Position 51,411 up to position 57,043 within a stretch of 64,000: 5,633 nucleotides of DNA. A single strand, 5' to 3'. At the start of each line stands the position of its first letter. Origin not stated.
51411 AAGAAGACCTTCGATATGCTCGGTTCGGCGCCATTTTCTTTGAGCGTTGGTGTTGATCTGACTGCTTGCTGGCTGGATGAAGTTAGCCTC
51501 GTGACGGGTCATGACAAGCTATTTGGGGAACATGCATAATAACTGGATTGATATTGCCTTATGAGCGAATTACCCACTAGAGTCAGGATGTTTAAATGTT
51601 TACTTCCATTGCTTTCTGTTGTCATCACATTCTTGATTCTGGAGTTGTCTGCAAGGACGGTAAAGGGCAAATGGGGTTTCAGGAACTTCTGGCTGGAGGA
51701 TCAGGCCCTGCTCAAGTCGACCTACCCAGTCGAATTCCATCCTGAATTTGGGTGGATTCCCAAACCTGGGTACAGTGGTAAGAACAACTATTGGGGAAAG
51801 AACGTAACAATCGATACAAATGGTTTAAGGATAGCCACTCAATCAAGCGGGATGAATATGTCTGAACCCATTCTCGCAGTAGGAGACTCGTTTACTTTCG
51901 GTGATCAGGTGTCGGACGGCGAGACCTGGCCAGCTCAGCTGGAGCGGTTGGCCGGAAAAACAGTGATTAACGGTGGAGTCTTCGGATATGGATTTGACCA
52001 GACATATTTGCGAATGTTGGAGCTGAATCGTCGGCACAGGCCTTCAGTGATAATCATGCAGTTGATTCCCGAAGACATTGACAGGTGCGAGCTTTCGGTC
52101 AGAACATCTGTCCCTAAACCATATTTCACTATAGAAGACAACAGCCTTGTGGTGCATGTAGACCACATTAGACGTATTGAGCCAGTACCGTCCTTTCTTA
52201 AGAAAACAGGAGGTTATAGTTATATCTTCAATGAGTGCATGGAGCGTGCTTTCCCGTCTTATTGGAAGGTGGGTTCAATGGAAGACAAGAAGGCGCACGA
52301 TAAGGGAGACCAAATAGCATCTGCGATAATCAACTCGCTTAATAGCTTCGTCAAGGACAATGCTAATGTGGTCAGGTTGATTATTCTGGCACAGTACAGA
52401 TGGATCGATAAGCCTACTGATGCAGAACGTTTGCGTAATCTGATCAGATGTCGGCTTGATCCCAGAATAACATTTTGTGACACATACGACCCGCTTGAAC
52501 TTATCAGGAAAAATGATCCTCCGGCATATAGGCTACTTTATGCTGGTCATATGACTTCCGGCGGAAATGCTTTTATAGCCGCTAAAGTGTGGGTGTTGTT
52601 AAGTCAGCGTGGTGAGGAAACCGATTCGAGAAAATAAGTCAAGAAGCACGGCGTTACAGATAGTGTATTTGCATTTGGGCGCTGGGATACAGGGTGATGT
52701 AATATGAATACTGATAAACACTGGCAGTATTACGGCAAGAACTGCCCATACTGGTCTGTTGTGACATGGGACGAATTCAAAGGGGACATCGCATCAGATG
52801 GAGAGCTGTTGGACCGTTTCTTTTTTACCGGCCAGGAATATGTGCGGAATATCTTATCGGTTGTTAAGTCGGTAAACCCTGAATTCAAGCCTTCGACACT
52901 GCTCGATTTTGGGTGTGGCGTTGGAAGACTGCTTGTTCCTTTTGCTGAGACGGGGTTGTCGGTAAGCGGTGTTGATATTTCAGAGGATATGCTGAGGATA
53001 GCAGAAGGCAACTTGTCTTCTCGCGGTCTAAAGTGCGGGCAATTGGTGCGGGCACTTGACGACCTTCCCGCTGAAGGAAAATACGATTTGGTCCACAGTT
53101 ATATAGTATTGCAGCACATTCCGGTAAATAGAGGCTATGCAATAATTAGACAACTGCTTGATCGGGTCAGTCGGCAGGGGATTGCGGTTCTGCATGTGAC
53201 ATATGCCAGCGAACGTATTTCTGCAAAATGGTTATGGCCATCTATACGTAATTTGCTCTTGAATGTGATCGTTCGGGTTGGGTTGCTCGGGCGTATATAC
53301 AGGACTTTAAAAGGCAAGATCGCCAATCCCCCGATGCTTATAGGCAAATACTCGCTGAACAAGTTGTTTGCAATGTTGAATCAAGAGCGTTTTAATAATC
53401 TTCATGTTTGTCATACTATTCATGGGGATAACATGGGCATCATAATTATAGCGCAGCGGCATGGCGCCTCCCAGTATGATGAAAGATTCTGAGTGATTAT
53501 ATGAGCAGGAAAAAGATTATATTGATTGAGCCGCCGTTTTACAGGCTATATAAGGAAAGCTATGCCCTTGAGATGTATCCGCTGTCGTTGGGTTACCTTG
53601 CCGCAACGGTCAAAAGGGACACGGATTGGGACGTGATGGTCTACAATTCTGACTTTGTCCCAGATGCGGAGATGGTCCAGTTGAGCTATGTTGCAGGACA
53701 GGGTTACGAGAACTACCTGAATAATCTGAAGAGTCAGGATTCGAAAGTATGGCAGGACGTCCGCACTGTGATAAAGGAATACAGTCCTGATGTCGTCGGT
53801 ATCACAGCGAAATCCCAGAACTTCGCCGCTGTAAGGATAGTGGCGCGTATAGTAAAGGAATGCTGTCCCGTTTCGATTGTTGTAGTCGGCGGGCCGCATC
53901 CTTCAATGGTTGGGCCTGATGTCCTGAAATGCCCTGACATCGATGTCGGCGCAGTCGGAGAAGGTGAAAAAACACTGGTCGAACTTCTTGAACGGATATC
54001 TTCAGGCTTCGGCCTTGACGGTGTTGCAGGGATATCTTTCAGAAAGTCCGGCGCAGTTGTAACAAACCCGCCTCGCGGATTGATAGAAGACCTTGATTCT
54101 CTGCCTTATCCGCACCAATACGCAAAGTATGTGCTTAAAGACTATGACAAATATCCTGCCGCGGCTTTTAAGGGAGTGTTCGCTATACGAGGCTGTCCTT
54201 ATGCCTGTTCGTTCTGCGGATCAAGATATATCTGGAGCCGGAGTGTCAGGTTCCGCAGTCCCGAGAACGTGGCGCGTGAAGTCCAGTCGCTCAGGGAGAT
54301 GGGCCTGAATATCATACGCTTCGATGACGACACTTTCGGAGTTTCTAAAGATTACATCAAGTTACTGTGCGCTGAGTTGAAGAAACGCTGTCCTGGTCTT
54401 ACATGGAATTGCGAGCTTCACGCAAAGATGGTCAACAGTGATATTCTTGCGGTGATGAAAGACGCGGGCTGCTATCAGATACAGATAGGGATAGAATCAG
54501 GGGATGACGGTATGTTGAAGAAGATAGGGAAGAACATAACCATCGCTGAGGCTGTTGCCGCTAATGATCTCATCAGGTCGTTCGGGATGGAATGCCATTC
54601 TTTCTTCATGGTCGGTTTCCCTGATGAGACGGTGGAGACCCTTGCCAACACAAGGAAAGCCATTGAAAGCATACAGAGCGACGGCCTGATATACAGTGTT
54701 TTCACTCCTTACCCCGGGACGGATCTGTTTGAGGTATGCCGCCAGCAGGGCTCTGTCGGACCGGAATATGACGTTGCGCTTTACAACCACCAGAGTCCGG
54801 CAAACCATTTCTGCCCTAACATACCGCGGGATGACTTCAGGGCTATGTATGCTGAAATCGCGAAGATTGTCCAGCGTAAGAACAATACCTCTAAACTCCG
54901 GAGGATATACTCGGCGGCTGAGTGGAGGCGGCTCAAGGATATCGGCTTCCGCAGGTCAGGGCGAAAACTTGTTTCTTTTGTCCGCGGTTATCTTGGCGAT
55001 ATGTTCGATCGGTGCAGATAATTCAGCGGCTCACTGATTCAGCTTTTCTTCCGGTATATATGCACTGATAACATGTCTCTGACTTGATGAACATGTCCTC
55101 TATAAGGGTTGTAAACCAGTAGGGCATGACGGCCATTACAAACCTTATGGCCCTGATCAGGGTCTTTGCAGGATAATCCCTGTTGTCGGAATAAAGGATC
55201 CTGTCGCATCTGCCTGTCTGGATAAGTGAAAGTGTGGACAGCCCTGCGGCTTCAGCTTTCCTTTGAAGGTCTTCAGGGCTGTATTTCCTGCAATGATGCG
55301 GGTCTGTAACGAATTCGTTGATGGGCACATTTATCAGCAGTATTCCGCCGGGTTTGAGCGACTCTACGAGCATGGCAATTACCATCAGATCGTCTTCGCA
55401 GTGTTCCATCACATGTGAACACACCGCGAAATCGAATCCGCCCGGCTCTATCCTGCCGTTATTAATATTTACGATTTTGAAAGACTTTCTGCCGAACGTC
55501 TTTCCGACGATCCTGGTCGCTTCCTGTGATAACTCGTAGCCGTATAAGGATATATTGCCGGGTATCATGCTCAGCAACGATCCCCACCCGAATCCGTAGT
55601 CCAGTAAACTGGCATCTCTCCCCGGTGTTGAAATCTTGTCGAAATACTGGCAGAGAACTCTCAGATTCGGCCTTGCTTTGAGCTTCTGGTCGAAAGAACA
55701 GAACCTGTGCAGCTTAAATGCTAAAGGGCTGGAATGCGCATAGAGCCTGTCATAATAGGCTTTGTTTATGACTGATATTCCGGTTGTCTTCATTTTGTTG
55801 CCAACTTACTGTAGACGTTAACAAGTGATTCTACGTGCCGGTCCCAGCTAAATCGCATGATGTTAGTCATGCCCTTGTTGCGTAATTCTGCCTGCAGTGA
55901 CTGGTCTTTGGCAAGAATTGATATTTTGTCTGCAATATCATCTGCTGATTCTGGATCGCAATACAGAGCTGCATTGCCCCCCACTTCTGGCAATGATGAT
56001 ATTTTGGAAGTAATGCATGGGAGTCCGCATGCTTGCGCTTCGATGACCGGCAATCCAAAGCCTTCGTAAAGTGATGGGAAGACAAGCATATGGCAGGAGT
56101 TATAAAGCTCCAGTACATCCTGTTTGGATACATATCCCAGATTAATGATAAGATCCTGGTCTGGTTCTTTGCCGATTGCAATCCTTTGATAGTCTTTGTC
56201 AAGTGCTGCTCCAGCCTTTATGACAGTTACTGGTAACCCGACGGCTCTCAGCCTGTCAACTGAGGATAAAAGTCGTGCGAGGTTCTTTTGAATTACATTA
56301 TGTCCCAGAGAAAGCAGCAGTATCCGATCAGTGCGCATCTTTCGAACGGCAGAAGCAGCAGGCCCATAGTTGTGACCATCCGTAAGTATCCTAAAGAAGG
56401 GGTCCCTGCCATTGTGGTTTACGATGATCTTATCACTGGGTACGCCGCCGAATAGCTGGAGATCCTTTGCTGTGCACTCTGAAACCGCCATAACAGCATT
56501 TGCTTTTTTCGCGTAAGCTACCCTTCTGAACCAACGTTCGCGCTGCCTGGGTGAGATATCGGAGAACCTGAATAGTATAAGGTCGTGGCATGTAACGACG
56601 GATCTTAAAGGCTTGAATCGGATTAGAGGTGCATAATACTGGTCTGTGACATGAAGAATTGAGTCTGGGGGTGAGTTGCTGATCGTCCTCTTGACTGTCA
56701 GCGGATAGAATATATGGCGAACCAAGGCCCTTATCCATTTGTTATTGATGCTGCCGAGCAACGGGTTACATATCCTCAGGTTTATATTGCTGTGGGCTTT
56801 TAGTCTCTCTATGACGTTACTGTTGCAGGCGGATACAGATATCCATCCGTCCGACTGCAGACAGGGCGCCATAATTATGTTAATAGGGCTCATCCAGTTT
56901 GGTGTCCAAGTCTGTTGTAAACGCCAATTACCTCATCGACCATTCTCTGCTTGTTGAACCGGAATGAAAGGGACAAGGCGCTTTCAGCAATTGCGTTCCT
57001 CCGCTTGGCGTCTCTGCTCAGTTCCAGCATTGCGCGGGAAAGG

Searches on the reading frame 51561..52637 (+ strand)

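Call 58: search_protein_families(library=pfam, proteins=[window:51561-52637:+], max_evalue=0.001)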
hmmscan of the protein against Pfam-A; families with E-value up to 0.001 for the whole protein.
window:51561-52637:+ (358 aa): 1 family
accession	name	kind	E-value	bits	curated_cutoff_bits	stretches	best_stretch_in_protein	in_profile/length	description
PF13472.12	Lipase_GDSL_2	-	0.00046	21.2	32.9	1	106-167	1-69/178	GDSL-like Lipase/Acylhydrolase family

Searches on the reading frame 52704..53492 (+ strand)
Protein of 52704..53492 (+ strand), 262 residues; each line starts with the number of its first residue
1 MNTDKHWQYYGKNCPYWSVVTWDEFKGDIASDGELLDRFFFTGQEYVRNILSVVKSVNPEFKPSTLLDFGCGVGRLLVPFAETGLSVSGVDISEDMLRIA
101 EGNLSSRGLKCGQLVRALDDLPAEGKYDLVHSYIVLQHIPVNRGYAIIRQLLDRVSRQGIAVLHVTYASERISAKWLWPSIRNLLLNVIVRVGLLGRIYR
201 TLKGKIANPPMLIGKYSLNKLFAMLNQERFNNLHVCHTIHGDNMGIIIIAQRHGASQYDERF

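Call 58: search_protein_families(library=pfam, proteins=[window:52704-53492:+], max_evalue=0.001)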
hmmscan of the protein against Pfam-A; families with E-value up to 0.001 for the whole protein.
window:52704-53492:+ (262 aa): 10 families
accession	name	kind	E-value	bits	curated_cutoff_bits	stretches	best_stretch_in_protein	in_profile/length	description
PF13649.12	Methyltransf_25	-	1.8e-14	54.6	27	1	67-155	2-93/97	Methyltransferase domain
PF08242.18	Methyltransf_12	-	1.1e-13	52.1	30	1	67-153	1-86/98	Methyltransferase domain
PF13489.12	Methyltransf_23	-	1.5e-13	51.2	27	1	60-183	20-139/164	Methyltransferase domain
PF08241.18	Methyltransf_11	-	2.4e-11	44.5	21.2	1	67-152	1-84/95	Methyltransferase domain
PF13847.12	Methyltransf_31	-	5.5e-09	36.3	27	1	65-141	6-89/145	Methyltransferase domain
PF02353.26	CMAS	-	9.8e-07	28.8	27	1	64-169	64-170/273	Mycolic acid cyclopropane synthetase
PF03848.20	TehB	-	1.4e-05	25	20.4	1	41-154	9-123/193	Tellurite resistance protein TehB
PF06325.19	PrmA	-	0.00037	20.5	22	1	64-139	163-239/296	Ribosomal protein L11 methyltransferase (PrmA)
PF05175.20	MTS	-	0.00046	20.3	23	1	64-130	33-102/170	Methyltransferase small domain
PF05891.18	Methyltransf_PK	-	0.00058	19.9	27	1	8-165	4-161/218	AdoMet dependent proline di-methyltransferase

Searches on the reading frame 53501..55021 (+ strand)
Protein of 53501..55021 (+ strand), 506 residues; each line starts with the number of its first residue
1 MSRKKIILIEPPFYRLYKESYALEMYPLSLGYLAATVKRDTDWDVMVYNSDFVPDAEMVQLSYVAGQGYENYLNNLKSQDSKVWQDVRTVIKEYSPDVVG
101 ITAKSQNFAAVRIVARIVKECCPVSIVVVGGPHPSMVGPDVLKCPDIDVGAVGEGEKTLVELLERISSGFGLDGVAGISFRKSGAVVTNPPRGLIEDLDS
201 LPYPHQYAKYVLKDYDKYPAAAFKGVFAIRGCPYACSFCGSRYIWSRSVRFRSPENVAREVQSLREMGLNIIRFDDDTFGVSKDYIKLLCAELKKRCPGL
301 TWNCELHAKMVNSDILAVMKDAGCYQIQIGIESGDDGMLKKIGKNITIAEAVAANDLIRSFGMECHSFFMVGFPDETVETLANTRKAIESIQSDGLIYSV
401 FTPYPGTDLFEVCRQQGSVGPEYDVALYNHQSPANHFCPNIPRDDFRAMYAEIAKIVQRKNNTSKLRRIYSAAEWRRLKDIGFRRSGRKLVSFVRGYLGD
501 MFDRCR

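Call 58: search_protein_families(library=pfam, proteins=[window:53501-55021:+], max_evalue=0.001)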
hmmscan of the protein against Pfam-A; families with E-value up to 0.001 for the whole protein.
window:53501-55021:+ (506 aa): 2 families
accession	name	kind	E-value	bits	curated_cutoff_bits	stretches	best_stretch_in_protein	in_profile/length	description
PF04055.27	Radical_SAM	-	5.4e-23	82.4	29.5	1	229-386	4-164/166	Radical SAM superfamily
PF02310.24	B12-binding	-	1.7e-13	50.9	32.1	1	65-163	25-121/121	B12 binding domain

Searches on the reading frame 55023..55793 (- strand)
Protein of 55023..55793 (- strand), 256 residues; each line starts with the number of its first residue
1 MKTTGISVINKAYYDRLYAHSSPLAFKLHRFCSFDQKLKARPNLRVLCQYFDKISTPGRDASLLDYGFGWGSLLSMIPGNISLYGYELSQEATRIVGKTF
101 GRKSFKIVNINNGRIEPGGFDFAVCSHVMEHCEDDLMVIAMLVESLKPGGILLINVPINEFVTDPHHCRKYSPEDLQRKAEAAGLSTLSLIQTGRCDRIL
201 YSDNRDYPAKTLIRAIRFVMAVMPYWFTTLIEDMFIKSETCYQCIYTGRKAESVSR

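Call 58: search_protein_families(library=pfam, proteins=[window:55023-55793:-], max_evalue=0.001)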
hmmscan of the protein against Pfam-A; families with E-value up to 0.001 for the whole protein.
window:55023-55793:- (256 aa): 4 families
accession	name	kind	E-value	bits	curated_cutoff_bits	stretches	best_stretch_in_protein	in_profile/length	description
PF13489.12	Methyltransf_23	-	1.3e-13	51.4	27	1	45-189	7-163/164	Methyltransferase domain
PF08241.18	Methyltransf_11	-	5.4e-09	37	21.2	1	64-154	1-95/95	Methyltransferase domain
PF08242.18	Methyltransf_12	-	2.8e-07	31.6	30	1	64-152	1-98/98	Methyltransferase domain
PF13649.12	Methyltransf_25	-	1.3e-06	29.4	27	1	64-150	2-97/97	Methyltransferase domain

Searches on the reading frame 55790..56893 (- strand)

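Call 58: search_protein_families(library=pfam, proteins=[window:55790-56893:-], max_evalue=0.001)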
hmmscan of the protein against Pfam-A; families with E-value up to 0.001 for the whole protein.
window:55790-56893:- (367 aa): 6 families
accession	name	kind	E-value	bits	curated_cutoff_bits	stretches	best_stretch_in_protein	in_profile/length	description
PF00534.26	Glycos_transf_1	-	5.8e-26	91.5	26.4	1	186-341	11-169/172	Glycosyl transferases group 1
PF13692.12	Glyco_trans_1_4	-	1.8e-21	77.4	27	1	195-330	6-142/142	Glycosyl transferases group 1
PF13439.12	Glyco_transf_4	-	9.9e-12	45.6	28.5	1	47-165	44-168/170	Glycosyltransferase Family 4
PF13579.12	Glyco_trans_4_4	-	4e-07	30.9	29.7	1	63-162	59-158/158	Glycosyl transferase 4-like domain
PF20706.3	GT4-conflict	-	6.1e-06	25.9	26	1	254-299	268-314/385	Family 4 Glycosyltransferase in conflict systems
PF13524.12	Glyco_trans_1_2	-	6.9e-06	26.5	25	1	246-355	27-140/144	Glycosyl transferase-like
